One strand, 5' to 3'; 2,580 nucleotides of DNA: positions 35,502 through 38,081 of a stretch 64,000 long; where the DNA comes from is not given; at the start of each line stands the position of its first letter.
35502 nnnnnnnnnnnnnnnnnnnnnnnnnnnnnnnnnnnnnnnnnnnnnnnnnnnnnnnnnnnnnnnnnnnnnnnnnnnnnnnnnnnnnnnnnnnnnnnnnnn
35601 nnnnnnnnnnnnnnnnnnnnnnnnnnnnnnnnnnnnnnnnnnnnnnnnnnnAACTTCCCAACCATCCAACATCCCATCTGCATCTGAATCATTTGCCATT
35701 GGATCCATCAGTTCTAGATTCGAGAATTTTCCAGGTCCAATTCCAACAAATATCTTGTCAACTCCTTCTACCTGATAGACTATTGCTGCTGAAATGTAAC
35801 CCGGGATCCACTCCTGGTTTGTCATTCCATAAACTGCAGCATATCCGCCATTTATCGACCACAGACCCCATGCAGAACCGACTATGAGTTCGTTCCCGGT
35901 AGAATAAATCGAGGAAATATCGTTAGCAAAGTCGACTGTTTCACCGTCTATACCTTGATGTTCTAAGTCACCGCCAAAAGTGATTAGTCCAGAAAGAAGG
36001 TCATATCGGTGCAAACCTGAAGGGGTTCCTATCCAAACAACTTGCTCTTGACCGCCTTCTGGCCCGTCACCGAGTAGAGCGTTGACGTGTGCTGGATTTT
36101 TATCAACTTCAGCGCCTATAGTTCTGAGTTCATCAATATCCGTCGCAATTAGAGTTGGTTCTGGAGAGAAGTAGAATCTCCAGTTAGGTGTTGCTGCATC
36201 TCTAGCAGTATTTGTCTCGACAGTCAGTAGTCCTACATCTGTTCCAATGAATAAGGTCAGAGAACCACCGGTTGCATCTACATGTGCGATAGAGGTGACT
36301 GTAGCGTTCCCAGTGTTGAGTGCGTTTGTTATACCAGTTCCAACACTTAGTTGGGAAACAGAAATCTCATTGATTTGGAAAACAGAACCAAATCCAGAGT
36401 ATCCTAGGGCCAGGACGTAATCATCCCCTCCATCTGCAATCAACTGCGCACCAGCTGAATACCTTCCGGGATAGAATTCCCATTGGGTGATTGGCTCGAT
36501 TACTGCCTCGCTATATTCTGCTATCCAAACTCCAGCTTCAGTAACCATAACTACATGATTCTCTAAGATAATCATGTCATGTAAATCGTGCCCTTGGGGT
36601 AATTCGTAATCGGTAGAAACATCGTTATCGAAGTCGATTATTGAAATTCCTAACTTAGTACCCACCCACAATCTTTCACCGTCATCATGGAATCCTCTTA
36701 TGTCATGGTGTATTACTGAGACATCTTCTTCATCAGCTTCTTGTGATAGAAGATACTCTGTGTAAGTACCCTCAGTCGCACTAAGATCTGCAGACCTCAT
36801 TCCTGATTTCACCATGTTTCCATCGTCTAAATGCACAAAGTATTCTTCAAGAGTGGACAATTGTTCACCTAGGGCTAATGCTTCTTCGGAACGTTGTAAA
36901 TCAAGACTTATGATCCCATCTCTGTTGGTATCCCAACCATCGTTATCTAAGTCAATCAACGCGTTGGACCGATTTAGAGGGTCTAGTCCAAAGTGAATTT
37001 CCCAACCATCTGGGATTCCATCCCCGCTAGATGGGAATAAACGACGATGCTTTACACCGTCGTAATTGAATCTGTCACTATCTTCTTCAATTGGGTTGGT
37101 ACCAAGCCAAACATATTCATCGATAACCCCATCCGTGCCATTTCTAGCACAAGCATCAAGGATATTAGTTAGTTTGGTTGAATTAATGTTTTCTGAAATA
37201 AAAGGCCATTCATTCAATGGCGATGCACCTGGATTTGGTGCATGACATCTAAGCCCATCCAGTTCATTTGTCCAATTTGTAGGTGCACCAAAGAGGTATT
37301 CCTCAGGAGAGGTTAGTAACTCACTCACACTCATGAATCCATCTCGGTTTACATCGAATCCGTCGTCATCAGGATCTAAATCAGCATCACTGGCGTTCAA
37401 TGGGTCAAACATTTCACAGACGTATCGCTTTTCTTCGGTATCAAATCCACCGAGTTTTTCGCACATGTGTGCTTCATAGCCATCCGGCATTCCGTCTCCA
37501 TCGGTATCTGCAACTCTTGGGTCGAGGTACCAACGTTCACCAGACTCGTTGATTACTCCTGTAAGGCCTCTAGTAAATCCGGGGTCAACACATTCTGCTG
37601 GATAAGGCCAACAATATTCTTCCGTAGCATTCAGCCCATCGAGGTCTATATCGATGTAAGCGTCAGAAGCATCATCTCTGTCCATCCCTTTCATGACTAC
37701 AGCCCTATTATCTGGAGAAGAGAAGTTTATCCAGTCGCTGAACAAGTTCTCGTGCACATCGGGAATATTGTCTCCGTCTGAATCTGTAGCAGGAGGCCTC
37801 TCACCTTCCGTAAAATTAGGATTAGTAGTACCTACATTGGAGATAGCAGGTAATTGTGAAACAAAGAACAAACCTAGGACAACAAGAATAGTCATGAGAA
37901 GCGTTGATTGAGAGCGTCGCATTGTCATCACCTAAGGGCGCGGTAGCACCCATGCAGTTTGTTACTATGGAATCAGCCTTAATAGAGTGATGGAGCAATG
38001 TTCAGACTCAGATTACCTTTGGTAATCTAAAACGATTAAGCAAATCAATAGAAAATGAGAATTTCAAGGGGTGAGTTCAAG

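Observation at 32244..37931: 1895-aa secreted protein built around at least 12 thrombospondin-type-3-like Ca-binding repeats with invariant D-G-[WY]-E endings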

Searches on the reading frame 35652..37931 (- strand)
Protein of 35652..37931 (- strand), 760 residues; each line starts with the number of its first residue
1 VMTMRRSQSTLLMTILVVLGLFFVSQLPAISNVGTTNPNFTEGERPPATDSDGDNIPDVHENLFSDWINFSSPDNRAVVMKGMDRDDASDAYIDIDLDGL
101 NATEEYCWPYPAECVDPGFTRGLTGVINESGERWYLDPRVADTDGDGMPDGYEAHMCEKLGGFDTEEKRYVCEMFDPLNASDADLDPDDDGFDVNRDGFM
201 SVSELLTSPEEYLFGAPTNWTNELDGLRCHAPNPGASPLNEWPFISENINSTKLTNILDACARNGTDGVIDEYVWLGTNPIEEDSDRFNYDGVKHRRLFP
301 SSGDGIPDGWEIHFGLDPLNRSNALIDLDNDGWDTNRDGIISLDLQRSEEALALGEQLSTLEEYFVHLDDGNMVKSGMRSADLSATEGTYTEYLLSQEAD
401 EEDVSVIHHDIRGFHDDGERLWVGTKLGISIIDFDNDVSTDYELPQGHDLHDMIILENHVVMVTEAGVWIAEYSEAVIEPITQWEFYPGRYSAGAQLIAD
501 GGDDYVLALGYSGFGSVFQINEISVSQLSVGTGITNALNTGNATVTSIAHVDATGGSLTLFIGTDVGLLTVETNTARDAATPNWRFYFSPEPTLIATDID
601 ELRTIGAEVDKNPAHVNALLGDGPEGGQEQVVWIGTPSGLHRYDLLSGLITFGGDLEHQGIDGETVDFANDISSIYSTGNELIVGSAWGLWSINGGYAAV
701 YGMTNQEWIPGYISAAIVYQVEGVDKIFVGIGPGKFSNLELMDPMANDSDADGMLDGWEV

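Call 38: predict_structure(alignment_id=A2)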
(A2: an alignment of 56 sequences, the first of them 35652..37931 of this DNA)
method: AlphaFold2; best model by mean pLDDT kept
length: 760 residues; sequences in the alignment: 56
mean_pLDDT: 88.1   pTM: 0.80
mean pLDDT of the five models: 88.1, 87.7, 87.1, 77.1, 73.7
residues with pLDDT >= 90: 462; 70-90: 245; 50-70: 31; < 50: 22
segments of 3 or more residues with pLDDT < 50: 1-4, 27-44
pLDDT, mean of each block of 10 residues (from residue 1): 52 77 53 39 56 86 91 90 90 91 89 69 75 89 94 92 86 91 90 90 93 91 92 85 86 86 83 91 90 81 87 93 90 89 87 89 89 90 94 92 92 94 96 94 94 95 97 91 95 93 93 95 93 96 96 86 97 92 95 92 80 95 85 96 93 90 84 95 95 91 92 96 96 78 90 88
secondary structure, 60 per line:
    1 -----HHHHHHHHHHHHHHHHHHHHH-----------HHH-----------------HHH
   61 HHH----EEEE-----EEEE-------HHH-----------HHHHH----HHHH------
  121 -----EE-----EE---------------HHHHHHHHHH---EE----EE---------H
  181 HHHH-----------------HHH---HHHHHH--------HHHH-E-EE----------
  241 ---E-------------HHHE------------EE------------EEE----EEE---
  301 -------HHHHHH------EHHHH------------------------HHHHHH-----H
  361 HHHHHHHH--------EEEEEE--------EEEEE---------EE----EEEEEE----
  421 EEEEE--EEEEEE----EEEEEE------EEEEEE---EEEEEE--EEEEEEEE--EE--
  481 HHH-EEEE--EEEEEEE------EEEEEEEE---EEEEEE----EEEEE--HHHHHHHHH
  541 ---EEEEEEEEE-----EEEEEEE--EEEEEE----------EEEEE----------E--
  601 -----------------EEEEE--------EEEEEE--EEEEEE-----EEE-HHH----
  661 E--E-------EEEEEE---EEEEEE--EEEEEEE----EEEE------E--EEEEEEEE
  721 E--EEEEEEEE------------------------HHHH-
elements in order (helices of 4 or more, strands of 3 or more residues): H6-26 H58-63 E68-71 E77-80 H102-106 H111-114 H150-159 H180-184 H208-213 H222-225 E288-290 E295-297 H308-313 H321-324 H349-354 H360-368 E377-382 E391-395 E411-416 E421-425 E428-433 E438-443 E450-455 E459-464 E467-474 E485-488 E491-497 E504-511 E515-520 E525-529 H532-540 E544-552 E558-564 E567-572 E583-587 E618-622 E631-636 E639-644 E650-652 E672-677 E681-686 E689-695 E700-703 E713-721 E724-731 H756-759

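Call 41: fold_search(model_id=the predicted structure, library=pdb)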
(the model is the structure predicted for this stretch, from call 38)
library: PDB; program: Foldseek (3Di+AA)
matches with E <= 10: 1423; with E <= 0.001: 885
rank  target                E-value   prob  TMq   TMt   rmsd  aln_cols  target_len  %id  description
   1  6wnx_A                4.3e-10  1.00  0.27  0.47  16.4       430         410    9  FBXW11-SKP1 in complex with a pSer33/pSer37 Beta-Catenin peptide (released 2020-05-06)
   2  6wnx_D                8.8e-10  1.00  0.27  0.47  11.1       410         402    9  FBXW11-SKP1 in complex with a pSer33/pSer37 Beta-Catenin peptide (released 2020-05-06)
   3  6wnx_G                1.3e-09  1.00  0.27  0.47  10.7       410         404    9  FBXW11-SKP1 in complex with a pSer33/pSer37 Beta-Catenin peptide (released 2020-05-06)
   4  6g6n_A                2.8e-09  1.00  0.26  0.55   8.4       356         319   11  Crystal structure of the computationally designed Tako8 protein in C2 (released 2018-11-28)
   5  8eti_5                3.5e-09  1.00  0.28  0.58   8.3       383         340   10  Fkbp39 associated 60S nascent ribosome State 1 (released 2022-11-30)
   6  6m90_A                3.5e-09  1.00  0.26  0.46  10.7       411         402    9  Monophosphorylated pSer33 b-Catenin peptide, b-TrCP/Skp1, NRX-2776 ternary complex (released 2019-04-03)
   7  4a2m_D                3.6e-09  1.00  0.16  0.17  20.6       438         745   16  Structure of the periplasmic domain of the heparin and heparan sulphate sensing hybrid two component system BT4663 in  (released 2012-05-02)
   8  4a2l_A                4.8e-09  1.00  0.17  0.17  21.8       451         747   13  Structure of the periplasmic domain of the heparin and heparan sulphate sensing hybrid two component system BT4663 in  (released 2012-05-02)
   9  6g6m                  5.1e-09  1.00  0.26  0.54   8.7       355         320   11  Crystal structure of the computationally designed Tako8 protein in P42212 (released 2018-11-28)
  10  4a2l_B                5.6e-09  1.00  0.17  0.18  24.3       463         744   13  Structure of the periplasmic domain of the heparin and heparan sulphate sensing hybrid two component system BT4663 in  (released 2012-05-02)
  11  6y7n_A                6.3e-09  1.00  0.26  0.54   8.6       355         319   11  The crystal structure of the eight-bladed symmetrical designer protein Tako8 in the presence of tellurotungstic Anders (released 2020-12-16)
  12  9t9w_A                6.6e-09  1.00  0.27  0.54  10.2       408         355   10  Crystal structure of beta-TrCP bound by diphosphorylated I-kappa-B-alpha degron peptide (released 2026-04-08)
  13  9t8y_A                7.0e-09  1.00  0.26  0.51  10.9       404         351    9  Crystal structure of beta-TrCP bound by monophosphorylated NRF2 degron peptide. (released 2026-04-08)
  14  9n73_LQ               7.8e-09  1.00  0.20  0.19  20.2       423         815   11  SSU processome maturation and disassembly, State G (released 2025-10-29)
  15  4a2m_C                8.3e-09  1.00  0.16  0.17  20.7       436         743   16  Structure of the periplasmic domain of the heparin and heparan sulphate sensing hybrid two component system BT4663 in  (released 2012-05-02)
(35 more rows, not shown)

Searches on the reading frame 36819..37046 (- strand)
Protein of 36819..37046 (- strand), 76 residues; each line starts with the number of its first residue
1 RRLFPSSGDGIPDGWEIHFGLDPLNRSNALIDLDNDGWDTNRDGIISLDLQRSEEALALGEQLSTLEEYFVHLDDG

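Call 35: search_protein_families(library=pfam, proteins=[window:36819-37046:-], max_evalue=1)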
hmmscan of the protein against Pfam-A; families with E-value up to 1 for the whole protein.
seq(76 aa): 3 families
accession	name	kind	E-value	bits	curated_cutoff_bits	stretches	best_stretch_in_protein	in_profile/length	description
PF18884.5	TSP3_bac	-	0.29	11.5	25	1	8-24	4-20/22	Bacterial TSP3 repeat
PF00036.39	EF-hand_1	-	0.36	10.9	25.4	0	39-49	10-20/29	EF hand domain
PF13202.12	EF-hand_5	-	0.37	10.8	25.9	0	39-49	9-19/25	EF hand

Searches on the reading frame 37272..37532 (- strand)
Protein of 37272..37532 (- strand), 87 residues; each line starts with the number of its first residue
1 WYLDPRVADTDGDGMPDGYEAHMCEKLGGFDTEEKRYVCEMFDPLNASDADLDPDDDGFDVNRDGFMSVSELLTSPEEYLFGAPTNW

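Call 35: search_protein_families(library=pfam, proteins=[window:37272-37532:-], max_evalue=1)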
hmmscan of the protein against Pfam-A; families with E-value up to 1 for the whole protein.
seq(87 aa): 6 families
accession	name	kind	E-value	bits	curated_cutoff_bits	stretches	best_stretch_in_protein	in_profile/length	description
PF13405.12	EF-hand_6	-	0.00076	19.4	25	1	59-73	9-23/30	EF-hand domain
PF13202.12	EF-hand_5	-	0.0011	18.8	25.9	1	59-72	8-21/25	EF hand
PF18884.5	TSP3_bac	-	0.0017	18.6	25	1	9-21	1-13/22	Bacterial TSP3 repeat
PF00036.39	EF-hand_1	-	0.012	15.5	25.4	1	59-73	9-23/29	EF hand domain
PF21916.1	mtd_2nd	-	0.059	14.1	24.6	1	14-38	71-95/115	Mtd second domain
PF13499.12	EF-hand_7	-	0.23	12.3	30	0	59-73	11-25/67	EF-hand domain pair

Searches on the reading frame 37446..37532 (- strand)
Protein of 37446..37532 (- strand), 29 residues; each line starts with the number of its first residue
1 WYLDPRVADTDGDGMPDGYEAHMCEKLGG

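Call 33: search_solved_structures(query=A3, max_evalue=10, show_alignments=5)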
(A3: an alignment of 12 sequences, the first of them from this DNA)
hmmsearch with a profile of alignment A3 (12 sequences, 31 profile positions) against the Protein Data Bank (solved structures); distinct sequences matched with E-value up to 10: 32.
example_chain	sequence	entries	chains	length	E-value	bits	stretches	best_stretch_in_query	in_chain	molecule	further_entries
5wtl_A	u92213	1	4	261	1.5e-06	31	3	8-17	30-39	OmpA family protein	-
6m5y_A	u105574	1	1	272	0.012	18.5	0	15-28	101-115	Galectin-1,Galectin-1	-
2j42_A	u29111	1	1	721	0.052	16.5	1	7-22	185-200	C2 TOXIN COMPONENT-II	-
2wnw_A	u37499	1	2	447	0.1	15.5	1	7-24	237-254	ACTIVATED BY TRANSCRIPTION FACTOR SSRB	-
4hb5_A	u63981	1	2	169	0.11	15.4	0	2-12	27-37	Engineered Protein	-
9phf_A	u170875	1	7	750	0.18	14.7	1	8-20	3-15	Vip4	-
22zo_A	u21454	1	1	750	0.18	14.7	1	8-20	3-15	Vip4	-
1tk7_A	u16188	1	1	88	0.22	14.5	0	15-20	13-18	CG4244-PB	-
25pv_A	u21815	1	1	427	0.36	13.8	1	5-23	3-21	Protective antigen PA-63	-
7c7r_B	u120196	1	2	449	0.39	13.7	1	3-20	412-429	Biofilm-associated surface protein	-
2lvi_A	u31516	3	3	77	0.43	13.5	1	9-17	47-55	Polcalcin Phl p 7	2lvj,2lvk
3hvd_A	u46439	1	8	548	0.44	13.5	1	5-23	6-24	Protective antigen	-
3kwv_A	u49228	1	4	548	0.44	13.5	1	5-23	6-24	Protective antigen PA-63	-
1k9u_A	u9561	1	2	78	0.45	13.5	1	9-17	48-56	Polcalcin Phl p 7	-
6psn_A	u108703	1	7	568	0.46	13.4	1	5-23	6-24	Protective antigen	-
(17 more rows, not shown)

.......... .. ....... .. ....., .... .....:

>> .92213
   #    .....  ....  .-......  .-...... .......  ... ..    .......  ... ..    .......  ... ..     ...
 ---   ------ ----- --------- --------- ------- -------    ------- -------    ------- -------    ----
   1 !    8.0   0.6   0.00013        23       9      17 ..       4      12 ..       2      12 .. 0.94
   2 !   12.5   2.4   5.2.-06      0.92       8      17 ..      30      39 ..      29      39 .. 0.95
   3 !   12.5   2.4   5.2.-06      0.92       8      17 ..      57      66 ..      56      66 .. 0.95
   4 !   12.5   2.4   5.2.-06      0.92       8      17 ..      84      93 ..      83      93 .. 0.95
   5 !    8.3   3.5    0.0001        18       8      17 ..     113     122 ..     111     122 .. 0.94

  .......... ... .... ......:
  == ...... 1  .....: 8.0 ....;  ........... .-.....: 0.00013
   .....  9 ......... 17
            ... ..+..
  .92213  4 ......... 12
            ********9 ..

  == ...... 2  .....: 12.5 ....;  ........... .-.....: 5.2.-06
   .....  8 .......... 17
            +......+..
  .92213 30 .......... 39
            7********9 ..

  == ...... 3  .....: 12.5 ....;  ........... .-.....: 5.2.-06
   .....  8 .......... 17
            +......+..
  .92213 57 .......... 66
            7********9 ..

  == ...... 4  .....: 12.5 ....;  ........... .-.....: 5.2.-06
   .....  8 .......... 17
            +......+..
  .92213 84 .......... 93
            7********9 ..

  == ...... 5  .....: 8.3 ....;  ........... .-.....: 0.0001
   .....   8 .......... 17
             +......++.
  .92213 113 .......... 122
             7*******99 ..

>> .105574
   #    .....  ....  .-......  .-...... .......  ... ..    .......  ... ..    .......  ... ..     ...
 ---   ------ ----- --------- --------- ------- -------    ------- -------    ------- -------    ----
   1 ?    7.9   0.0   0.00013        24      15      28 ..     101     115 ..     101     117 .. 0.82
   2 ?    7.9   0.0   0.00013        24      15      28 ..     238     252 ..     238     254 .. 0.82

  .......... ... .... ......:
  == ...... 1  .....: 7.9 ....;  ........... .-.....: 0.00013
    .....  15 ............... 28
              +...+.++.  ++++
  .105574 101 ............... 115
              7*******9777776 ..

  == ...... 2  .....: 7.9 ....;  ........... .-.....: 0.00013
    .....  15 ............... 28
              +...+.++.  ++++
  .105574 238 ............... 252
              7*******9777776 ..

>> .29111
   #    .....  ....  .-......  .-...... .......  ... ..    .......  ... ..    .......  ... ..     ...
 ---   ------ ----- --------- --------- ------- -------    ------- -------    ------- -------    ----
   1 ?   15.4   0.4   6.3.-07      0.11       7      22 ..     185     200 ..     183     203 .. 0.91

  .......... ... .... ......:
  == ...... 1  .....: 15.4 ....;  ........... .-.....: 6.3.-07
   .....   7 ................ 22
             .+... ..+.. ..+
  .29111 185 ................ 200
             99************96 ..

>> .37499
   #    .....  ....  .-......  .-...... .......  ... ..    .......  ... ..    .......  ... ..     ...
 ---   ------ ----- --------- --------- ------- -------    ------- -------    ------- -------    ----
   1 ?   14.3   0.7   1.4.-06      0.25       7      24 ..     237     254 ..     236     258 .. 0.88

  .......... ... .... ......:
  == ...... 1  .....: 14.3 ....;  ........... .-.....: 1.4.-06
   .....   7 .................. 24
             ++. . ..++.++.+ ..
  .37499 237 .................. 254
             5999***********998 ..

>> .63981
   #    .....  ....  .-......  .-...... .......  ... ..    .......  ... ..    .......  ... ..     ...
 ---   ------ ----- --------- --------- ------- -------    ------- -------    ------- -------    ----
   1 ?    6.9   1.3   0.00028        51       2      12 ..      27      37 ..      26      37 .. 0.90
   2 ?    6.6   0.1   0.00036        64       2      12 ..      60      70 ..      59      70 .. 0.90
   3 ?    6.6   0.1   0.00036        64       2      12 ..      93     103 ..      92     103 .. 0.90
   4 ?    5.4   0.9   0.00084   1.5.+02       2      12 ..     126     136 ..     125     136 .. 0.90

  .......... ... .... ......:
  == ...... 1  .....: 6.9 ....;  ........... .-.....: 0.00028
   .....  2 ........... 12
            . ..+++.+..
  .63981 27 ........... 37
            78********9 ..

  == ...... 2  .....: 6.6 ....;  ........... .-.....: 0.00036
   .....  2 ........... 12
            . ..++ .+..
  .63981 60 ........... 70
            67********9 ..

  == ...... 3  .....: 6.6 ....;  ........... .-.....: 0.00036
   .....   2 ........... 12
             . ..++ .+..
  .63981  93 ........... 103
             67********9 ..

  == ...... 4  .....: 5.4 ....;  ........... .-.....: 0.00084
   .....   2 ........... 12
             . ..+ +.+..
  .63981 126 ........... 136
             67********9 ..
